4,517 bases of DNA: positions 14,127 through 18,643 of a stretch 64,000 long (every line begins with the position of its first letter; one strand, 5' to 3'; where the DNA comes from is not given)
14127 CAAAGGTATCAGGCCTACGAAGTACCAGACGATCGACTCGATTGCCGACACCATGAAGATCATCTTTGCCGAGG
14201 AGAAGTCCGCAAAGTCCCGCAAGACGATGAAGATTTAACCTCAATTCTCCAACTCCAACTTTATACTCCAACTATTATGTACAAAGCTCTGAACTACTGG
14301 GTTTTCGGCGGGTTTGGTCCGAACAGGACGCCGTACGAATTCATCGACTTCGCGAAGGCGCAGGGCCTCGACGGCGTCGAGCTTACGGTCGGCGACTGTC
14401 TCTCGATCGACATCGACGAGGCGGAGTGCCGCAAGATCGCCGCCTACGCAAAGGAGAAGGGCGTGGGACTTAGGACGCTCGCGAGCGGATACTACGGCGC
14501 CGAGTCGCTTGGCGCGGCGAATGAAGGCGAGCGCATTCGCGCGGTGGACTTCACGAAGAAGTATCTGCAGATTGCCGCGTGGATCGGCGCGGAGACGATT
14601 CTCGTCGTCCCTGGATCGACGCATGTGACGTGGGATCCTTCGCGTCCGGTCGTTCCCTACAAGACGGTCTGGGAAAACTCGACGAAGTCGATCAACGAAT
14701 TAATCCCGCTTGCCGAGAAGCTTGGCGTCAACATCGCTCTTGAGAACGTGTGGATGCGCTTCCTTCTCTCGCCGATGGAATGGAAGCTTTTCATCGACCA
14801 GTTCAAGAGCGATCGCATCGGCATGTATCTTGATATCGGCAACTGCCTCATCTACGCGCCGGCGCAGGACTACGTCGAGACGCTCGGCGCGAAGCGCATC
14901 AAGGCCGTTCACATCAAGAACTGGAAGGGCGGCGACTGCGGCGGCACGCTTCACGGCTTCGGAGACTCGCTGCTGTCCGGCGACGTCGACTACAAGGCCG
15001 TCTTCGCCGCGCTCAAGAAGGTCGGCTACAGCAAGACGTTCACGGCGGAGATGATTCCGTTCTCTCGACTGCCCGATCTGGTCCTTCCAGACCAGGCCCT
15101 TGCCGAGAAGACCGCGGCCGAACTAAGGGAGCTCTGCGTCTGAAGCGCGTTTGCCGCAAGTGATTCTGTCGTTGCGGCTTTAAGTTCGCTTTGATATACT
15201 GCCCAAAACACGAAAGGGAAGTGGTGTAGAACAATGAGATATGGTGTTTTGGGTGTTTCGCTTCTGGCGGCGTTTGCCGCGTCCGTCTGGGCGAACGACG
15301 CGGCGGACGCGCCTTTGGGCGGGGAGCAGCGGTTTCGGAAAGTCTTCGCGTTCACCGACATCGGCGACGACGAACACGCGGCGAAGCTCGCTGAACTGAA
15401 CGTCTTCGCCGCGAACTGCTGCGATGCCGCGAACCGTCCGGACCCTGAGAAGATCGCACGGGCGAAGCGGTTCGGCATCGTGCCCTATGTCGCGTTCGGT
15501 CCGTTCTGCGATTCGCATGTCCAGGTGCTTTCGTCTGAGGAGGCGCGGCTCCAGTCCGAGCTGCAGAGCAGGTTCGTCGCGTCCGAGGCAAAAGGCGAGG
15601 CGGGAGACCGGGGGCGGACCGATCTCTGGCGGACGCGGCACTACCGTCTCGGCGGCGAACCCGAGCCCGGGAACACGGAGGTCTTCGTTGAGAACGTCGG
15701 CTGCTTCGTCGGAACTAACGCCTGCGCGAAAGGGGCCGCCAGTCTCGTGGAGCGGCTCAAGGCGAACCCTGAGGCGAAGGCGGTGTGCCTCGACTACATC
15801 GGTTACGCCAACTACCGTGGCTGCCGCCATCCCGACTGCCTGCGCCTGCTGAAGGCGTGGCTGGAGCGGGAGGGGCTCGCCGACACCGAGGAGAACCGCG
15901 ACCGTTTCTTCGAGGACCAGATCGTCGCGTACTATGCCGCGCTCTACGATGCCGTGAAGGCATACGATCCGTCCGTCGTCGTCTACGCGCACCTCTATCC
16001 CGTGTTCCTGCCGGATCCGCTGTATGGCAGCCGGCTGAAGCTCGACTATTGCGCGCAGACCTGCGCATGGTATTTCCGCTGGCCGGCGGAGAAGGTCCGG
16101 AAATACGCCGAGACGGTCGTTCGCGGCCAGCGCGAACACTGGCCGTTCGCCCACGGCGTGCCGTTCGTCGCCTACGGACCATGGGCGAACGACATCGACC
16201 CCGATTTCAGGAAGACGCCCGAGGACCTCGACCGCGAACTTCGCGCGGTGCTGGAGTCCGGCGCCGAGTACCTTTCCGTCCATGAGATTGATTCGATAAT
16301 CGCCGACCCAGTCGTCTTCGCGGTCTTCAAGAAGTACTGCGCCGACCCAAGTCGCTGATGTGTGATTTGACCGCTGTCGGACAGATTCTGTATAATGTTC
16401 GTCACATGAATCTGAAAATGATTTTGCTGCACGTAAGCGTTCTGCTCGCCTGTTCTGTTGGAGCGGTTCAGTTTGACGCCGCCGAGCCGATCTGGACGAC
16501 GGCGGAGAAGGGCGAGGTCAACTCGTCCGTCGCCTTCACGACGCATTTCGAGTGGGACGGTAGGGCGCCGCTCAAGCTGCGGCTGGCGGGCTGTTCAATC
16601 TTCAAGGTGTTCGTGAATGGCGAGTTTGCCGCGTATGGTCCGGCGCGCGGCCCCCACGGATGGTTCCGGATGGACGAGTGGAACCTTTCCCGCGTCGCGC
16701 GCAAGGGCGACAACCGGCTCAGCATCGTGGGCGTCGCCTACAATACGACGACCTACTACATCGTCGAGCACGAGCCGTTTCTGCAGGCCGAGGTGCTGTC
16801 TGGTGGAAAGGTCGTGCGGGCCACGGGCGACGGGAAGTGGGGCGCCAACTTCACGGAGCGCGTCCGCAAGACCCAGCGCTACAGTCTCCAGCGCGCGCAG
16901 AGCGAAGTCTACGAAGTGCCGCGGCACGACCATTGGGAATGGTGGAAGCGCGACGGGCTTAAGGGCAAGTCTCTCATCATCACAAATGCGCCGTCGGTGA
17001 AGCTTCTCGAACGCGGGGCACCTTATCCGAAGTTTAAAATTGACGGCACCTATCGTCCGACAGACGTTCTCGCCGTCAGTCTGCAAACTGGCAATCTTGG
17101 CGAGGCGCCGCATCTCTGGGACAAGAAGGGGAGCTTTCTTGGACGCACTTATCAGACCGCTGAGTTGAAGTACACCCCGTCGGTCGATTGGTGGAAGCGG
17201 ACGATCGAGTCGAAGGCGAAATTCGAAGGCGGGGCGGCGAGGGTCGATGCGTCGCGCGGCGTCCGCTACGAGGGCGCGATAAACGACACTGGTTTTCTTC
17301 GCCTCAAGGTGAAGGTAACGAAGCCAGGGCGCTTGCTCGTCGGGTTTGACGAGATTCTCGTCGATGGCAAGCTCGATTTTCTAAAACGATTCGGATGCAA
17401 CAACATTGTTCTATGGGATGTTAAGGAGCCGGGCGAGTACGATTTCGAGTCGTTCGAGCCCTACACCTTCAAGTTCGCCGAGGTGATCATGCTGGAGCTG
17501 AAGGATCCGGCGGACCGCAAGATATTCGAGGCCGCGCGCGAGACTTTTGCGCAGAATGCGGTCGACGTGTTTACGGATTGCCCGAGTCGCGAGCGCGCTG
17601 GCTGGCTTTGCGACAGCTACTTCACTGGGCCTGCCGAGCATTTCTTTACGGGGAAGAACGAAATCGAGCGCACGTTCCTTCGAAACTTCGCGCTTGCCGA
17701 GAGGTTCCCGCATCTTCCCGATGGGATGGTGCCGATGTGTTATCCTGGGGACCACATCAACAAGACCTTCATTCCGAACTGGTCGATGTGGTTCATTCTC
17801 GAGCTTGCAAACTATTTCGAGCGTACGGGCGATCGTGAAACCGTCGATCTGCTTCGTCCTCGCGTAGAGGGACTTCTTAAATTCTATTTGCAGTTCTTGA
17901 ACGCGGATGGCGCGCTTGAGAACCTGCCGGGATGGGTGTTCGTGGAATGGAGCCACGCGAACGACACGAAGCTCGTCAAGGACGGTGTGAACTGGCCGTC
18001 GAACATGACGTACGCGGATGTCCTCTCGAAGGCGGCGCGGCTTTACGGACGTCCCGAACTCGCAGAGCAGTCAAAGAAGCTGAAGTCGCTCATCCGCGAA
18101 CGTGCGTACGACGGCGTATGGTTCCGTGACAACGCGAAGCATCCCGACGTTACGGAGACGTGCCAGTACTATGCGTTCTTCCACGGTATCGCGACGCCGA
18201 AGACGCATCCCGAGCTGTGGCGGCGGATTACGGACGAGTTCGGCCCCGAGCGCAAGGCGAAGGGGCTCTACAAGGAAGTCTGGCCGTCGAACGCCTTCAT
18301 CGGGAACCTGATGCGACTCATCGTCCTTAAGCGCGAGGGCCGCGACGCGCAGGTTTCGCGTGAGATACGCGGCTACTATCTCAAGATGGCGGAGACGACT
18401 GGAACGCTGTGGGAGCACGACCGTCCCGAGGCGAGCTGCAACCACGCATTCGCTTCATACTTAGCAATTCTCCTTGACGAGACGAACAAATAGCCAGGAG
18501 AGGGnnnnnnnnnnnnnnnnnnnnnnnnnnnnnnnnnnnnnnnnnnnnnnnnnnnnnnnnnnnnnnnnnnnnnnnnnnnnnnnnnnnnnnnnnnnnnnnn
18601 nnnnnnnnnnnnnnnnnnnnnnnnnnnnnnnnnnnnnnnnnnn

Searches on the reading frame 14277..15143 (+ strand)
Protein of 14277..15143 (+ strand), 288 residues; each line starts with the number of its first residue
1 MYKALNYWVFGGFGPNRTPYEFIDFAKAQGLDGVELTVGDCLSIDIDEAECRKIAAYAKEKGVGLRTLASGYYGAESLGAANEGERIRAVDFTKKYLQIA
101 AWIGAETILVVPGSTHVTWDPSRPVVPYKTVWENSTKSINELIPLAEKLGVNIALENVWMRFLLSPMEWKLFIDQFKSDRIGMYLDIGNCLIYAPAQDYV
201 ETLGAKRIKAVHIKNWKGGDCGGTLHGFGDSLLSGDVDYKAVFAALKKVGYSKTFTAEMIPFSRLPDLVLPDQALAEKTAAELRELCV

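Call 10: search_protein_families(library=pfam, proteins=[window:14277-15143:+])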
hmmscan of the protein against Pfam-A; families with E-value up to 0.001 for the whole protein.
window:14277-15143:+ (288 aa): 2 families
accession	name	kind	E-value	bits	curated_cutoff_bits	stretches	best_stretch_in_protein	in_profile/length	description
PF01261.30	AP_endonuc_2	-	2.9e-40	139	31.1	1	23-280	1-243/249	Xylose isomerase-like TIM barrel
PF10566.15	Glyco_hydro_97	-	0.0008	19.3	32.5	0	21-66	38-92/275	Glycoside hydrolase 97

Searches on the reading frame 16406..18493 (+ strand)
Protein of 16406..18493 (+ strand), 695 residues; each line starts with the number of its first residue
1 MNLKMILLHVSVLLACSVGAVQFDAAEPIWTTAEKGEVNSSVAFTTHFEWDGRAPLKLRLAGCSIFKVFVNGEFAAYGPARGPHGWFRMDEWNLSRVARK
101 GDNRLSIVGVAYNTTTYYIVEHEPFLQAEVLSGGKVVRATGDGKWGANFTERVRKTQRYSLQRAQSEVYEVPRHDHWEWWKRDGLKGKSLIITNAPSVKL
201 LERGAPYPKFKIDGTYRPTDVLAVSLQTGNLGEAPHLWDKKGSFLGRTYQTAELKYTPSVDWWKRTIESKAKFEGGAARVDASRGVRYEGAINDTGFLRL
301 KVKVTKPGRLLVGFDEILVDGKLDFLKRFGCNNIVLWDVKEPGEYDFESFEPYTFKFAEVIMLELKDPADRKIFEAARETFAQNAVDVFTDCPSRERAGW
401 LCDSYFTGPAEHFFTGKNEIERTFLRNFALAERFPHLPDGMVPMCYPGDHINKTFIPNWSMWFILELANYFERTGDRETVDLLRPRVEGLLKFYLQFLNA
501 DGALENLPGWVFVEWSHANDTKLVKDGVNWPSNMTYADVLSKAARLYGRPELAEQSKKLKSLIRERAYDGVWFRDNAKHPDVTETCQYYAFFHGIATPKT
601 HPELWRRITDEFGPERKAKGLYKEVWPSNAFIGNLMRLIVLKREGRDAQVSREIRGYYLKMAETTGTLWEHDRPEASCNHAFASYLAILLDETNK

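Call 10: search_protein_families(library=pfam, proteins=[window:16406-18493:+])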
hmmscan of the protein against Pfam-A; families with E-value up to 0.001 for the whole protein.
window:16406-18493:+ (695 aa): 1 family
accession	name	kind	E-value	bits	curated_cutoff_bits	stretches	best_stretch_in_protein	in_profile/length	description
PF17389.8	Bac_rhamnosid6H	-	3.2e-17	63.3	24.5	1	369-597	12-238/339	Bacterial alpha-L-rhamnosidase 6 hairpin glycosidase domain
